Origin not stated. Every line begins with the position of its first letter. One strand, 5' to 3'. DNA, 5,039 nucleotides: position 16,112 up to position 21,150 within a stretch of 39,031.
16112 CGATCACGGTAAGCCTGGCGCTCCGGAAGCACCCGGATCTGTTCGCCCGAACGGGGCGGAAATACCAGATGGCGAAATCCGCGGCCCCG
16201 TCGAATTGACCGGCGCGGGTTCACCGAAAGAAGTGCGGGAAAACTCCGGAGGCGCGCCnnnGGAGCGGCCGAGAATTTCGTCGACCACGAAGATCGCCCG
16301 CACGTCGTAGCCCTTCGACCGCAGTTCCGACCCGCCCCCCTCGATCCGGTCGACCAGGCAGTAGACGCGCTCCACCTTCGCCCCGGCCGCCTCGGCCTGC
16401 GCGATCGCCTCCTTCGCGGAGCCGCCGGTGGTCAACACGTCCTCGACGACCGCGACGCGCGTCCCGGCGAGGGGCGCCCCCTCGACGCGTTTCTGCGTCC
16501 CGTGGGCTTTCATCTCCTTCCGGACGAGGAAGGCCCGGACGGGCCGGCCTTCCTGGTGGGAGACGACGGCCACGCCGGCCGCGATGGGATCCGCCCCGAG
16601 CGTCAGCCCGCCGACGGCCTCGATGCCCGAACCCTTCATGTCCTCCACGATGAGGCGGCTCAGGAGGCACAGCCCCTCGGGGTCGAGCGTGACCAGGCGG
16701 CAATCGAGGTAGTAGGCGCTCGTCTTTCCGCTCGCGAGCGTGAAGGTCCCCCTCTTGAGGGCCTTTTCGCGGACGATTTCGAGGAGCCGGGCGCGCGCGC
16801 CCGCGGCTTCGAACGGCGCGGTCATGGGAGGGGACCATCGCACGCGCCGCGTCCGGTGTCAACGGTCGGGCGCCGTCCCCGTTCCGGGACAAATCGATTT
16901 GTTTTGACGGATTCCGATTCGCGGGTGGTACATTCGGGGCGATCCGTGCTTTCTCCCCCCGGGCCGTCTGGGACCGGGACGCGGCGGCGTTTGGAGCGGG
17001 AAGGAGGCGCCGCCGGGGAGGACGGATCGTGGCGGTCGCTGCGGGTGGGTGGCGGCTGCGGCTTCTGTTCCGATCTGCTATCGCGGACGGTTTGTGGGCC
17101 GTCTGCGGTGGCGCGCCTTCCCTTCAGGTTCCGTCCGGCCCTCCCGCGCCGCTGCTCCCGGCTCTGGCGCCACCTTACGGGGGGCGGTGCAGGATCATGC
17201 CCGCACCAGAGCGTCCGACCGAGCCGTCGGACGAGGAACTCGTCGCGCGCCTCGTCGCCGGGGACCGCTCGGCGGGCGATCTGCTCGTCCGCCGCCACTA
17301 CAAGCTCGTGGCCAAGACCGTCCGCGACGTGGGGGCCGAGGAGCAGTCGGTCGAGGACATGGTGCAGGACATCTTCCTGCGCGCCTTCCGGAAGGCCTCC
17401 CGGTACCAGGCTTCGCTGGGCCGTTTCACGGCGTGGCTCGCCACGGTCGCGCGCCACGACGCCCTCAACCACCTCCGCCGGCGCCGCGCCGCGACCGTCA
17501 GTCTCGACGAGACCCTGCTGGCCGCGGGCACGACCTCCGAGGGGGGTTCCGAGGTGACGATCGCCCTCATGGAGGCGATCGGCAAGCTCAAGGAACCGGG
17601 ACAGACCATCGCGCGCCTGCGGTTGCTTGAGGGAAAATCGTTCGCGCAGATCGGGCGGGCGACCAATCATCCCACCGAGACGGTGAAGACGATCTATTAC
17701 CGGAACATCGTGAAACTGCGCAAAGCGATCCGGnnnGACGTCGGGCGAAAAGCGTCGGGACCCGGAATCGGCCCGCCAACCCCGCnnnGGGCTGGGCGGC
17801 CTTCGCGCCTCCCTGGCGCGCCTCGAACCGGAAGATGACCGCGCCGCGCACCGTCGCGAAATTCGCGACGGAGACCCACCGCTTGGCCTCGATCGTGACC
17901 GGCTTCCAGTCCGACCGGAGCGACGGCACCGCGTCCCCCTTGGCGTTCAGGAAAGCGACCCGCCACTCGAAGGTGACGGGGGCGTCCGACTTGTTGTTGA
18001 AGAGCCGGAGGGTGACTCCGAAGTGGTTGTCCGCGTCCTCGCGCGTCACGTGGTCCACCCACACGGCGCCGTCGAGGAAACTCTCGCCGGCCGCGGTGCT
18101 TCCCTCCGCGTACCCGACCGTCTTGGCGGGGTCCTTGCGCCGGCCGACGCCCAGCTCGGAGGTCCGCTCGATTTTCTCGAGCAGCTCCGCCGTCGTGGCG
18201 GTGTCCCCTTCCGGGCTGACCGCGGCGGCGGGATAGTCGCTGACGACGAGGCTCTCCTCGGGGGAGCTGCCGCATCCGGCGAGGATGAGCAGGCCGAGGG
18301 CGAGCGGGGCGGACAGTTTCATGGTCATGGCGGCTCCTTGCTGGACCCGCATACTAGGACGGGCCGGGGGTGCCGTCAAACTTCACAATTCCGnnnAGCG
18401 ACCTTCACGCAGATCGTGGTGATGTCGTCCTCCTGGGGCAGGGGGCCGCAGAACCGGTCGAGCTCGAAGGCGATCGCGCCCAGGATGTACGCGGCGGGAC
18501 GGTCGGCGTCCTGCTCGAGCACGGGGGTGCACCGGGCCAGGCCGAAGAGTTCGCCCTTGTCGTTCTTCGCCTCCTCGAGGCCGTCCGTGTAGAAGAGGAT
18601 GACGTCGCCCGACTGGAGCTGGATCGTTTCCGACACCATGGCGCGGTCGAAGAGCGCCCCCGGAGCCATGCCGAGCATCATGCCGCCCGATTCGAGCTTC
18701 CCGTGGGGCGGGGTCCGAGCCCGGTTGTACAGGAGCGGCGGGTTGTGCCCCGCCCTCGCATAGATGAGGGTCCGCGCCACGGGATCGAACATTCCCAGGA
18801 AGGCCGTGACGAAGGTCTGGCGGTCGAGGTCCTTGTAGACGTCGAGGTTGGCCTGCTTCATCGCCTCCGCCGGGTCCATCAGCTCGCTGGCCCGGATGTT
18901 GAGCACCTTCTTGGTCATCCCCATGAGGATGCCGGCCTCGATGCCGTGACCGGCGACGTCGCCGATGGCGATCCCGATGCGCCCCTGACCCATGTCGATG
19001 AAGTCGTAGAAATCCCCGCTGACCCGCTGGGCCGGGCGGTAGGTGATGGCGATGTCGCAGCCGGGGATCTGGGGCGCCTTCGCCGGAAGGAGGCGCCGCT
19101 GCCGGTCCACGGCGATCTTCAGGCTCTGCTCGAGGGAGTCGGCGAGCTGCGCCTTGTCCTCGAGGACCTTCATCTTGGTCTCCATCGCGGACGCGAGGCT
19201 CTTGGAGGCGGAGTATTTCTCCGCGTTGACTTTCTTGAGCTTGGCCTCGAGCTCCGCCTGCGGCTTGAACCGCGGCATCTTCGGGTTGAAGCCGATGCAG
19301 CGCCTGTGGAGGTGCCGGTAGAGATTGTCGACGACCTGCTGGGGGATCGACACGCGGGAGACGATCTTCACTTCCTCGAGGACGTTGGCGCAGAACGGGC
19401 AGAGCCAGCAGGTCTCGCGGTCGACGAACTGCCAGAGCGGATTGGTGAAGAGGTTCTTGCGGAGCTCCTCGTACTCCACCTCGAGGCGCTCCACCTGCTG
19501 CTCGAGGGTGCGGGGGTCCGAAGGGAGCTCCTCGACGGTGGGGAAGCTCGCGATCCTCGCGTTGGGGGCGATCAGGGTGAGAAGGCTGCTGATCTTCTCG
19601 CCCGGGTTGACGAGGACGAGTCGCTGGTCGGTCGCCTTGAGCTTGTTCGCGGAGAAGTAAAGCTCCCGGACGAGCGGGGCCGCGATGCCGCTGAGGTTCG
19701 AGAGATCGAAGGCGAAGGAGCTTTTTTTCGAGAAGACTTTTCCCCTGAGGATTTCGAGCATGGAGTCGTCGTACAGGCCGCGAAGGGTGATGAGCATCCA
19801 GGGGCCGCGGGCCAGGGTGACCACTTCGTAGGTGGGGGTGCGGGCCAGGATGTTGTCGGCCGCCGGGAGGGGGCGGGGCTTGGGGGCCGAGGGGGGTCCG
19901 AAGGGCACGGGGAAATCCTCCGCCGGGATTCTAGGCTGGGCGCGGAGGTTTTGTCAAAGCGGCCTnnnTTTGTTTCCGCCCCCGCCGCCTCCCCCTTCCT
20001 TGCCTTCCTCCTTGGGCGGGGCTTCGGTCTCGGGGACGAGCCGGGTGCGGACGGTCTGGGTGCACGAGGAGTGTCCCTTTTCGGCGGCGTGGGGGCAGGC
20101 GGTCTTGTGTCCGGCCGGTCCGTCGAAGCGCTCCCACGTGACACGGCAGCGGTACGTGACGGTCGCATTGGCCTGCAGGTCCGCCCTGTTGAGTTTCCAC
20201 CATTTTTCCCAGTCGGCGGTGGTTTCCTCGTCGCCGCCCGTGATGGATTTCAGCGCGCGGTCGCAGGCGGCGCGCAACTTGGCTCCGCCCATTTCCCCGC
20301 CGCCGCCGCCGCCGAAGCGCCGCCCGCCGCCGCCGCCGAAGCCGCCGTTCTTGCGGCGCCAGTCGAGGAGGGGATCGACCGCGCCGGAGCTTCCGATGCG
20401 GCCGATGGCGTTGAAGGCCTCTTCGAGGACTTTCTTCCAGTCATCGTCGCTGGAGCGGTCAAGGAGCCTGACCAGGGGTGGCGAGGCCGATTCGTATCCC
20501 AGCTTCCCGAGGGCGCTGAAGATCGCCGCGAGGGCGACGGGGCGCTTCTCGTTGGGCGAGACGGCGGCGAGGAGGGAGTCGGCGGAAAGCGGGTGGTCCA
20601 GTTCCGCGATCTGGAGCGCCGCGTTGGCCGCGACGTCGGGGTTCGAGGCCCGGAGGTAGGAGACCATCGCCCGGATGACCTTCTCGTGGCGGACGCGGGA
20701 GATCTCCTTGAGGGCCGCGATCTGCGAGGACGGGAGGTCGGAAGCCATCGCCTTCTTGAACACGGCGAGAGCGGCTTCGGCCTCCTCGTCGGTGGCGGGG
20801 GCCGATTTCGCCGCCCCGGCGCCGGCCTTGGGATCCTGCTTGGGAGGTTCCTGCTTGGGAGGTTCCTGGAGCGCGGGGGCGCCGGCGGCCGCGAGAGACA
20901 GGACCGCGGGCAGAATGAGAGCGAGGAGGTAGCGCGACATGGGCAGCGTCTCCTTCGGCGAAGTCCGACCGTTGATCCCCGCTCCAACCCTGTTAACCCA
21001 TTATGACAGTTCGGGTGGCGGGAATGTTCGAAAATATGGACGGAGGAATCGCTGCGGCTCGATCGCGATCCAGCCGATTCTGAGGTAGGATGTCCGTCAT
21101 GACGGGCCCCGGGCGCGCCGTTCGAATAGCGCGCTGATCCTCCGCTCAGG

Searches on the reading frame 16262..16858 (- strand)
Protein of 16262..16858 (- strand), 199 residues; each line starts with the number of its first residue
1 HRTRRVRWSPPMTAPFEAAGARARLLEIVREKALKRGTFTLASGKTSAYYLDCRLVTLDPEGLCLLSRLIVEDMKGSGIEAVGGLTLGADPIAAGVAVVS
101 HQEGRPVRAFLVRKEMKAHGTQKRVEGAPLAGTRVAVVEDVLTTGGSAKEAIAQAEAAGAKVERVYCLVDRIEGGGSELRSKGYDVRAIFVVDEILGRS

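Call 12: search_protein_families(library=pfam, proteins=[window:16262-16858:-], max_evalue=0.001)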
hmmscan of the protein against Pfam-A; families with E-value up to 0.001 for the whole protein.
window:16262-16858:- (199 aa): 1 family
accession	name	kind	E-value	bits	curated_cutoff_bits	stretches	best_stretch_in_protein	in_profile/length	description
PF00156.33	Pribosyltran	-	0.00011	22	26.3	1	128-175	83-130/158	Phosphoribosyl transferase domain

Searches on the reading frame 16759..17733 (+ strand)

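Call 12: search_protein_families(library=pfam, proteins=[window:16759-17733:+], max_evalue=0.001)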
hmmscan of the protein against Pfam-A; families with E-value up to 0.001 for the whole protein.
window:16759-17733:+ (325 aa): 2 families
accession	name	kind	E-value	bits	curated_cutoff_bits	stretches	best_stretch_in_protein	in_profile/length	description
PF04542.20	Sigma70_r2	-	4.9e-17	61.9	24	1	176-243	1-69/71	Sigma-70 region 2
PF04545.22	Sigma70_r4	-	0.00032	20.6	24.1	1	273-322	1-50/50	Sigma-70, region 4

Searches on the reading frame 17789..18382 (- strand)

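Call 12: search_protein_families(library=pfam, proteins=[window:17789-18382:-], max_evalue=0.001)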
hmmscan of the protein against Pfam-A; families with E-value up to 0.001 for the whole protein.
window:17789-18382:- (198 aa): 1 family
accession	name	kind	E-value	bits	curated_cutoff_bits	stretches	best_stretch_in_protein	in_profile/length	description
PF07233.18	DUF1425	-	1.7e-06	28.3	28.3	1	100-189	7-95/96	Protein of unknown function (DUF1425)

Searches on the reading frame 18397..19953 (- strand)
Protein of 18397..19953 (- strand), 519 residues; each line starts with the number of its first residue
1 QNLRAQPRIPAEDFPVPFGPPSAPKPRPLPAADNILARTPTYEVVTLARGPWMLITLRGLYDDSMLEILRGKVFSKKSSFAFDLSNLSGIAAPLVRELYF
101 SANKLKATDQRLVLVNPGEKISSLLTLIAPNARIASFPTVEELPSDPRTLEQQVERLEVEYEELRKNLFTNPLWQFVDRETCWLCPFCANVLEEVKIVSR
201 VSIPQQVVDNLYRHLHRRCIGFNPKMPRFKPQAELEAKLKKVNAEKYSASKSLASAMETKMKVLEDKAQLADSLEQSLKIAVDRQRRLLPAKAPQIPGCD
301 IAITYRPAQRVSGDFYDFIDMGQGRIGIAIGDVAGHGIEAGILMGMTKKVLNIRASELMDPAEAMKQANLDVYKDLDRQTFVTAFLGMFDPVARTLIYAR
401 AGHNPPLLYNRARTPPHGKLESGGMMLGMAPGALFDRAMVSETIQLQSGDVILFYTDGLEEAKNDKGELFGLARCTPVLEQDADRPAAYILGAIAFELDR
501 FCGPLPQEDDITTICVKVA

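Call 12: search_protein_families(library=pfam, proteins=[window:18397-19953:-], max_evalue=0.001)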
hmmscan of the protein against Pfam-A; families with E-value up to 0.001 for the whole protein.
window:18397-19953:- (519 aa): 1 family
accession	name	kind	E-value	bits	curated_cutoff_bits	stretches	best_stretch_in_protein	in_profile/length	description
PF07228.17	SpoIIE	-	5.5e-45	154.1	25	1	323-518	2-191/192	Stage II sporulation protein E (SpoIIE)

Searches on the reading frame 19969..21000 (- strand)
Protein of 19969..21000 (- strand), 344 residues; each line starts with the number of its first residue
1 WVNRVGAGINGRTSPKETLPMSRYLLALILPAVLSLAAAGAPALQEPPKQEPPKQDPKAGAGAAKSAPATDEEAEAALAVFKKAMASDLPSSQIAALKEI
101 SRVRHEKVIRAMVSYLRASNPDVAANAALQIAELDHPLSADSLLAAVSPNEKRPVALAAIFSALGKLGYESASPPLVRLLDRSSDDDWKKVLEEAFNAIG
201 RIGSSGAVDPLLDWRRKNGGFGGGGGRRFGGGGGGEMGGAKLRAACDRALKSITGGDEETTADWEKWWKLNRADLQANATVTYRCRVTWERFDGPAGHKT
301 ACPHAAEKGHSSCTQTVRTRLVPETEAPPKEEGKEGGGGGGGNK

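Call 12: search_protein_families(library=pfam, proteins=[window:19969-21000:-], max_evalue=0.001)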
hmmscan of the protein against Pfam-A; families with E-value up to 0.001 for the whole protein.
window:19969-21000:- (344 aa): 1 family
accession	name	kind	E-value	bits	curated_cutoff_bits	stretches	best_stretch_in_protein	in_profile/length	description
PF13646.12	HEAT_2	-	6.6e-14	52.4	27.7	2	155-215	16-71/88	HEAT repeats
